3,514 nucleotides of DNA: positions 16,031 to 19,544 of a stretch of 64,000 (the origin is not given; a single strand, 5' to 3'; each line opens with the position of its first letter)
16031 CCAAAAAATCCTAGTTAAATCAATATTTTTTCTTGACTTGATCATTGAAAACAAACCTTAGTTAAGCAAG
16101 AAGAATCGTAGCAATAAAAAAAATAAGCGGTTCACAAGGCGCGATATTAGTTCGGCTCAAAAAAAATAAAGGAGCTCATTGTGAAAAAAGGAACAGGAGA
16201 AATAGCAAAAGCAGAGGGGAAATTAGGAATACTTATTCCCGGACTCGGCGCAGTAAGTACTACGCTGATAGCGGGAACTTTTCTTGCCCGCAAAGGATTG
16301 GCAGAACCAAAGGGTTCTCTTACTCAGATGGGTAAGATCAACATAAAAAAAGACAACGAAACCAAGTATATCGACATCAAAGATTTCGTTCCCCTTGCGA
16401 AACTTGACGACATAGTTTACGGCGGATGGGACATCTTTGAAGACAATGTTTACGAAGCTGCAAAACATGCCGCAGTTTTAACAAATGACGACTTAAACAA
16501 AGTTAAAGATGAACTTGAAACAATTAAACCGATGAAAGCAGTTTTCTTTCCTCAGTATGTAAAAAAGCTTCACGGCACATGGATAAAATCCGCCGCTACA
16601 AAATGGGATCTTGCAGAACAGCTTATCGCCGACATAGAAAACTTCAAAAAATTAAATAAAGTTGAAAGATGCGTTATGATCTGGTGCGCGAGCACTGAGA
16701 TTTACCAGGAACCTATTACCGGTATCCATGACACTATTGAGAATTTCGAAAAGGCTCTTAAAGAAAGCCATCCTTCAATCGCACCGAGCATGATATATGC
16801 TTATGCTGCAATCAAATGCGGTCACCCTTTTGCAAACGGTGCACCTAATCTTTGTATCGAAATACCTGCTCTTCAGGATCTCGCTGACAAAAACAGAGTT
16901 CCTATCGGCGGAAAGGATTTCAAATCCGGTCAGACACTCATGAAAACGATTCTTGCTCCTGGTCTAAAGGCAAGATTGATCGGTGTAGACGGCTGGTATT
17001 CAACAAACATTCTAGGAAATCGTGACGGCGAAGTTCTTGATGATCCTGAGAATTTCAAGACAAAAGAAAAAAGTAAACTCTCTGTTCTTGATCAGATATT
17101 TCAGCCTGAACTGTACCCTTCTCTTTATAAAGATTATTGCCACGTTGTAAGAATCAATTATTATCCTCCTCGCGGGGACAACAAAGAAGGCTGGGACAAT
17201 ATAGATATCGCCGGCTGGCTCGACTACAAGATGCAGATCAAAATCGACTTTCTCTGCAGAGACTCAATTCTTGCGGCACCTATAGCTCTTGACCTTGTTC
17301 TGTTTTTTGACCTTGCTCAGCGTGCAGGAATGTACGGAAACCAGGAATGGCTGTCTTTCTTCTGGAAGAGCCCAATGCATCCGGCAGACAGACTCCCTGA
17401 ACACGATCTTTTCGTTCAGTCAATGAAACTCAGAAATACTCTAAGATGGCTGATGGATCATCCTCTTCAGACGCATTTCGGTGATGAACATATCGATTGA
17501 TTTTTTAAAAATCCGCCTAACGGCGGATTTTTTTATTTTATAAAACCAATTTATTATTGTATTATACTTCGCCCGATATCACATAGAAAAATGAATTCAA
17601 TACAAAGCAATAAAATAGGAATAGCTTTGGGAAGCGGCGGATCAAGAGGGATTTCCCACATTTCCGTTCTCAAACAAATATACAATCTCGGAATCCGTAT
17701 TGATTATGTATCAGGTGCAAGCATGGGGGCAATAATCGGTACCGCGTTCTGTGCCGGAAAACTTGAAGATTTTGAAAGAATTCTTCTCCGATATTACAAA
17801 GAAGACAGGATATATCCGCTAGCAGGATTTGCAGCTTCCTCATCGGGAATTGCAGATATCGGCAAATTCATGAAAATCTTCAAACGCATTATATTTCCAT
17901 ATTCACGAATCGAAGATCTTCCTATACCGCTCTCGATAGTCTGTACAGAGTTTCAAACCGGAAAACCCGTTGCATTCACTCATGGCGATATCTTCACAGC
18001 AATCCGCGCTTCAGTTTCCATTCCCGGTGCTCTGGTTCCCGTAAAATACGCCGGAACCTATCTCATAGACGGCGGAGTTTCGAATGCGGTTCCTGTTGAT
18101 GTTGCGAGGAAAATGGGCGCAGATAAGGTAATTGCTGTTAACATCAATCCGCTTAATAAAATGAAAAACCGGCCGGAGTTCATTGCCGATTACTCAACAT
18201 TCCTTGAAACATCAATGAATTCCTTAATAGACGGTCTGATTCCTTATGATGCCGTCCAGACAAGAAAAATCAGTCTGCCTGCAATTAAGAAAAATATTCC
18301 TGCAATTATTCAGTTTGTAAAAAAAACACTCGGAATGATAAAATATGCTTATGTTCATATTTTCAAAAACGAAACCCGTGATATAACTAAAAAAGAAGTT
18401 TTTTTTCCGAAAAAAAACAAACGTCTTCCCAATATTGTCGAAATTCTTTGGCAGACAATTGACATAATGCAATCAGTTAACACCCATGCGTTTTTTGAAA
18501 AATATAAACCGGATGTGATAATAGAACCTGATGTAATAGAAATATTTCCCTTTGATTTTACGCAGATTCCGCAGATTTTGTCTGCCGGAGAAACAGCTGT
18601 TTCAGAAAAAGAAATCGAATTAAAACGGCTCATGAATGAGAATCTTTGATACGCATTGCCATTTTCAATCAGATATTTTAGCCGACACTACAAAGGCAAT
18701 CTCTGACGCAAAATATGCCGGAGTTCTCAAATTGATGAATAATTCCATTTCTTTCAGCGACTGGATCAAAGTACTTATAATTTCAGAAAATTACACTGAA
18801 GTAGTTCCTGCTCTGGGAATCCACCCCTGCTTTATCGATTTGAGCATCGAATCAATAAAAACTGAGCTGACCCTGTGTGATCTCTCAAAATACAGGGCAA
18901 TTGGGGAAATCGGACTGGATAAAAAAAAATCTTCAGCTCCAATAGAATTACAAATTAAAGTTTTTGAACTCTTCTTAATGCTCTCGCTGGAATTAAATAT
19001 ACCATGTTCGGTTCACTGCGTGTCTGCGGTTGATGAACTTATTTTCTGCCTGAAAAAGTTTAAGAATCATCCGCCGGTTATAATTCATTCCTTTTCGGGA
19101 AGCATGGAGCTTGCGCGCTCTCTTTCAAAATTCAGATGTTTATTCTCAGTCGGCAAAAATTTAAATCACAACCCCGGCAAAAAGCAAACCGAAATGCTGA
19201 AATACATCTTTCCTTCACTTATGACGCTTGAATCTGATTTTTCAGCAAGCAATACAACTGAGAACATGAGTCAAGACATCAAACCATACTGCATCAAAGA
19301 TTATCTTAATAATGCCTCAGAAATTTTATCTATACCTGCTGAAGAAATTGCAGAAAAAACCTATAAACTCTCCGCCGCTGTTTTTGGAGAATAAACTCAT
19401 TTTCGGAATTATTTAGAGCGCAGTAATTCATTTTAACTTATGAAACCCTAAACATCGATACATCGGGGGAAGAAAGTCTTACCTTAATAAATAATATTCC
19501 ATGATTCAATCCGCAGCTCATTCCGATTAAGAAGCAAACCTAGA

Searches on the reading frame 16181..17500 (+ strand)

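Call 61: search_protein_families(library=pfam, proteins=[window:16181-17500:+], max_evalue=0.00001)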
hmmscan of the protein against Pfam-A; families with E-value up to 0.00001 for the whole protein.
window:16181-17500:+ (439 aa): 2 families
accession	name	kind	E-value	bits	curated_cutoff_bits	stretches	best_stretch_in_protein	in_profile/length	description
PF07994.18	NAD_binding_5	-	1.1e-102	344.3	25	1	15-422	1-321/321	Myo-inositol-1-phosphate synthase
PF01658.22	Inos-1-P_synth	-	8.2e-33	113.2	27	1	250-362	1-107/107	Myo-inositol-1-phosphate synthase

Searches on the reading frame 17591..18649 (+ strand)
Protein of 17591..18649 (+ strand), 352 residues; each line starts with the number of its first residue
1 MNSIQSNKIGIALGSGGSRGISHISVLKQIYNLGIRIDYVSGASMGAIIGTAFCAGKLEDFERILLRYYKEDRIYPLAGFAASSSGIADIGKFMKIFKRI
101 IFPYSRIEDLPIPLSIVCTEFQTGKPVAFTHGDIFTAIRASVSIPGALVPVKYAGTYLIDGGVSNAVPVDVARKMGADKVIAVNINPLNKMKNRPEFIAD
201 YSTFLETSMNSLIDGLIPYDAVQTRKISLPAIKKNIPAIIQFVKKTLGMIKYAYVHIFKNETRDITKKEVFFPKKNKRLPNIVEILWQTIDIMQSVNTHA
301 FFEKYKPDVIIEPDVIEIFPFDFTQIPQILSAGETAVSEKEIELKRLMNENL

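Call 61: search_protein_families(library=pfam, proteins=[window:17591-18649:+], max_evalue=0.00001)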
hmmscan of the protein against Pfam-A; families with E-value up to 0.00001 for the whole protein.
window:17591-18649:+ (352 aa): 1 family
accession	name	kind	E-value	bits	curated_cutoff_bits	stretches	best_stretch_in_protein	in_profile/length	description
PF01734.28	Patatin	-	5.5e-27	95.6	27.7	1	12-172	2-190/191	Patatin-like phospholipase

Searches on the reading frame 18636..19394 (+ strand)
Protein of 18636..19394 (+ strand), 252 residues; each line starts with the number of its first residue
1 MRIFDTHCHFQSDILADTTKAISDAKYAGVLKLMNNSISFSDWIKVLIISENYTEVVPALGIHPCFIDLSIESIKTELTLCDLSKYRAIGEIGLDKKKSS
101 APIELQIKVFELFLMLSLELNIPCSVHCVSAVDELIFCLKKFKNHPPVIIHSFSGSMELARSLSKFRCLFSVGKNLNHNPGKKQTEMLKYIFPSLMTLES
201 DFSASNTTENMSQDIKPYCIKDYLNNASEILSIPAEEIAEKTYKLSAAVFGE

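Call 61: search_protein_families(library=pfam, proteins=[window:18636-19394:+], max_evalue=0.00001)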
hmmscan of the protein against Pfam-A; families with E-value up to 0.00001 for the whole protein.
window:18636-19394:+ (252 aa): 1 family
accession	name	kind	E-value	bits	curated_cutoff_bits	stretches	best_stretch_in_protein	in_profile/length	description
PF01026.27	TatD_DNase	-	3.6e-45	154.8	27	1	4-251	1-253/253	TatD related DNase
